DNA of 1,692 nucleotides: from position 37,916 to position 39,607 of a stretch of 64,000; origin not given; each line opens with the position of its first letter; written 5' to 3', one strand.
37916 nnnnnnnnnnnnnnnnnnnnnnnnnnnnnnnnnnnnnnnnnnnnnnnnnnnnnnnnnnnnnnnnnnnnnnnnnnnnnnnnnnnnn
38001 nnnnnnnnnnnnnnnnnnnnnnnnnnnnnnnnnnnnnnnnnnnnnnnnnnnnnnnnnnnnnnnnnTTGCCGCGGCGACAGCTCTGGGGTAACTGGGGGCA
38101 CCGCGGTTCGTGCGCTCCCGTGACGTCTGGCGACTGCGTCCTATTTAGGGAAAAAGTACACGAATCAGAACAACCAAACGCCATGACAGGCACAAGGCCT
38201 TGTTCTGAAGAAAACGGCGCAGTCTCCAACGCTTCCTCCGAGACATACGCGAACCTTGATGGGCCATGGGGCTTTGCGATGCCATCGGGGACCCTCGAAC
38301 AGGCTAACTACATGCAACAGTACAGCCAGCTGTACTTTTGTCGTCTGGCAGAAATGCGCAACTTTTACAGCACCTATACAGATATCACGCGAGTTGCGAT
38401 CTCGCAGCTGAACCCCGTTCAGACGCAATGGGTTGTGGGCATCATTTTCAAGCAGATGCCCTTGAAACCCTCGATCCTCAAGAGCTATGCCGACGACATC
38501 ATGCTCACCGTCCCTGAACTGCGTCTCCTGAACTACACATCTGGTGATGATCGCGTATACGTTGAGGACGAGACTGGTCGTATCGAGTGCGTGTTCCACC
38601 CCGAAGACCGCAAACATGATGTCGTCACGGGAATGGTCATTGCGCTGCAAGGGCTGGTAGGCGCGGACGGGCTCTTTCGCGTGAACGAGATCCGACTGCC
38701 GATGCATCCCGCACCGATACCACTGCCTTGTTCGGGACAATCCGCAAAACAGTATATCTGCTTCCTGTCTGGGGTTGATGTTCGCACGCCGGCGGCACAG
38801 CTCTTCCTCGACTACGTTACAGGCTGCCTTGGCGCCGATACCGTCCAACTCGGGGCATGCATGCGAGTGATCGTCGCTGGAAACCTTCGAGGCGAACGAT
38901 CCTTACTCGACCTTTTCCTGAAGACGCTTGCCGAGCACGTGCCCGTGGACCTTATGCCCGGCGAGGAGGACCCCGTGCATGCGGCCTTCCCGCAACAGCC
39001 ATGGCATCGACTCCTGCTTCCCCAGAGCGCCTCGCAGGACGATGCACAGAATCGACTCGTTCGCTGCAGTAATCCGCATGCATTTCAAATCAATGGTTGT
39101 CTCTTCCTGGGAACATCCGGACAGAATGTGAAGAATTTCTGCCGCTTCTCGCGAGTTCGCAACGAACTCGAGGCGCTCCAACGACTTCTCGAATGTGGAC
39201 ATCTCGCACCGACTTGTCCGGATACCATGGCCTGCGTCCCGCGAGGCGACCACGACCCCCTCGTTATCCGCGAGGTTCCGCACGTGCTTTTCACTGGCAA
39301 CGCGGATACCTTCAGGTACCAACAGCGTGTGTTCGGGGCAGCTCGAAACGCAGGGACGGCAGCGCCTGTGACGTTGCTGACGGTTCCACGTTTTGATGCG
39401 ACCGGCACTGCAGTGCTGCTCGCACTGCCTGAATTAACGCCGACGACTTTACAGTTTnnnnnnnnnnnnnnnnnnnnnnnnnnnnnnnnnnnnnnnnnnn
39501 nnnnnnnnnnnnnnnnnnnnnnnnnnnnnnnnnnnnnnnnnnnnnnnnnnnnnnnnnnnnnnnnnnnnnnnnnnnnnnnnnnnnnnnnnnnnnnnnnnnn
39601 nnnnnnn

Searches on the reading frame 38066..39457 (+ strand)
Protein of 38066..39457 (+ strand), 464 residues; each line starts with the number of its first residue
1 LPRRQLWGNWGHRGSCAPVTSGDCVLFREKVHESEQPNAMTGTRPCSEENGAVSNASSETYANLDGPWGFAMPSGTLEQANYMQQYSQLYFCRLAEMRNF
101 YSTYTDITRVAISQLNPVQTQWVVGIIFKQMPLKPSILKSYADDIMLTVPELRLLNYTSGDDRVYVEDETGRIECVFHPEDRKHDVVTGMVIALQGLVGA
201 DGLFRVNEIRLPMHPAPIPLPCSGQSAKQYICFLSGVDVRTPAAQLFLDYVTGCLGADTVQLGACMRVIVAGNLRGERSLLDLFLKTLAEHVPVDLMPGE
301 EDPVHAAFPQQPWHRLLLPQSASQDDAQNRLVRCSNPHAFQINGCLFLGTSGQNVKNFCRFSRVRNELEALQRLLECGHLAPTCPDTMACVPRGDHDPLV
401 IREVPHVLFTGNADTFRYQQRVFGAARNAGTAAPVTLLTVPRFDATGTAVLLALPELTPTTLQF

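Call 5: search_protein_families(library=pfam, proteins=[window:38066-39457:+])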
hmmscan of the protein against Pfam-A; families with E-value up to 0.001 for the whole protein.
window:38066-39457:+ (464 aa): 2 families
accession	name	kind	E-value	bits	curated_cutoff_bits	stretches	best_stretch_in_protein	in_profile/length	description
PF04042.21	DNA_pol_E_B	-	7.7e-32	110.9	29.1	1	280-416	68-208/210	DNA polymerase alpha/epsilon subunit B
PF18018.7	DNA_pol_D_N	-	5.8e-29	101.3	25.6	1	85-209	1-129/129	DNA polymerase delta subunit OB-fold domain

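Call 29: search_solved_structures(query=window:38183-39457:+, show_alignments=2, max_evalue=0.00001)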
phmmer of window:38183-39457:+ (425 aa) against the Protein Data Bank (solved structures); distinct sequences matched with E-value up to 0.00001: 11.
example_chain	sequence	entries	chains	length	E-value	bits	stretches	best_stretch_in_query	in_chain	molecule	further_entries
6s1m_B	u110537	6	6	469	5.7e-52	180.6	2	241-419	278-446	DNA polymerase delta subunit 2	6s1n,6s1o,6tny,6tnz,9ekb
3e0j_A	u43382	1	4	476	6e-52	180.5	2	241-419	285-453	DNA polymerase subunit delta-2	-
7kc0_B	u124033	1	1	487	4.8e-33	118.2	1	79-423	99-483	POL31 isoform 1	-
7lxd_F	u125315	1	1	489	4.9e-33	118.2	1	79-423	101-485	DNA polymerase delta small subunit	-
6p1h_B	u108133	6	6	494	5.1e-33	118.1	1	79-423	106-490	DNA polymerase delta small subunit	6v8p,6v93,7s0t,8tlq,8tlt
6knb_A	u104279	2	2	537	3.9e-09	39.4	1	242-382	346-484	DNA polymerase II small subunit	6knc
6hms_A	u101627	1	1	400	6.2e-08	35.5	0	242-376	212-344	DNA polymerase II small subunit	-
5ihe_A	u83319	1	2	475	9.5e-08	34.9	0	242-376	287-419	DNA polymerase II small subunit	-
6hmf_A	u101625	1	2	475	1.3e-07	34.4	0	242-376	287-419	DNA polymerase II small subunit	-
6t8h_A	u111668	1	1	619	3.6e-07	32.9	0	242-376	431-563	DNA polymerase II small subunit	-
8ppt_A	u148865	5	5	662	4.7e-07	32.6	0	242-376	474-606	DNA polymerase II small subunit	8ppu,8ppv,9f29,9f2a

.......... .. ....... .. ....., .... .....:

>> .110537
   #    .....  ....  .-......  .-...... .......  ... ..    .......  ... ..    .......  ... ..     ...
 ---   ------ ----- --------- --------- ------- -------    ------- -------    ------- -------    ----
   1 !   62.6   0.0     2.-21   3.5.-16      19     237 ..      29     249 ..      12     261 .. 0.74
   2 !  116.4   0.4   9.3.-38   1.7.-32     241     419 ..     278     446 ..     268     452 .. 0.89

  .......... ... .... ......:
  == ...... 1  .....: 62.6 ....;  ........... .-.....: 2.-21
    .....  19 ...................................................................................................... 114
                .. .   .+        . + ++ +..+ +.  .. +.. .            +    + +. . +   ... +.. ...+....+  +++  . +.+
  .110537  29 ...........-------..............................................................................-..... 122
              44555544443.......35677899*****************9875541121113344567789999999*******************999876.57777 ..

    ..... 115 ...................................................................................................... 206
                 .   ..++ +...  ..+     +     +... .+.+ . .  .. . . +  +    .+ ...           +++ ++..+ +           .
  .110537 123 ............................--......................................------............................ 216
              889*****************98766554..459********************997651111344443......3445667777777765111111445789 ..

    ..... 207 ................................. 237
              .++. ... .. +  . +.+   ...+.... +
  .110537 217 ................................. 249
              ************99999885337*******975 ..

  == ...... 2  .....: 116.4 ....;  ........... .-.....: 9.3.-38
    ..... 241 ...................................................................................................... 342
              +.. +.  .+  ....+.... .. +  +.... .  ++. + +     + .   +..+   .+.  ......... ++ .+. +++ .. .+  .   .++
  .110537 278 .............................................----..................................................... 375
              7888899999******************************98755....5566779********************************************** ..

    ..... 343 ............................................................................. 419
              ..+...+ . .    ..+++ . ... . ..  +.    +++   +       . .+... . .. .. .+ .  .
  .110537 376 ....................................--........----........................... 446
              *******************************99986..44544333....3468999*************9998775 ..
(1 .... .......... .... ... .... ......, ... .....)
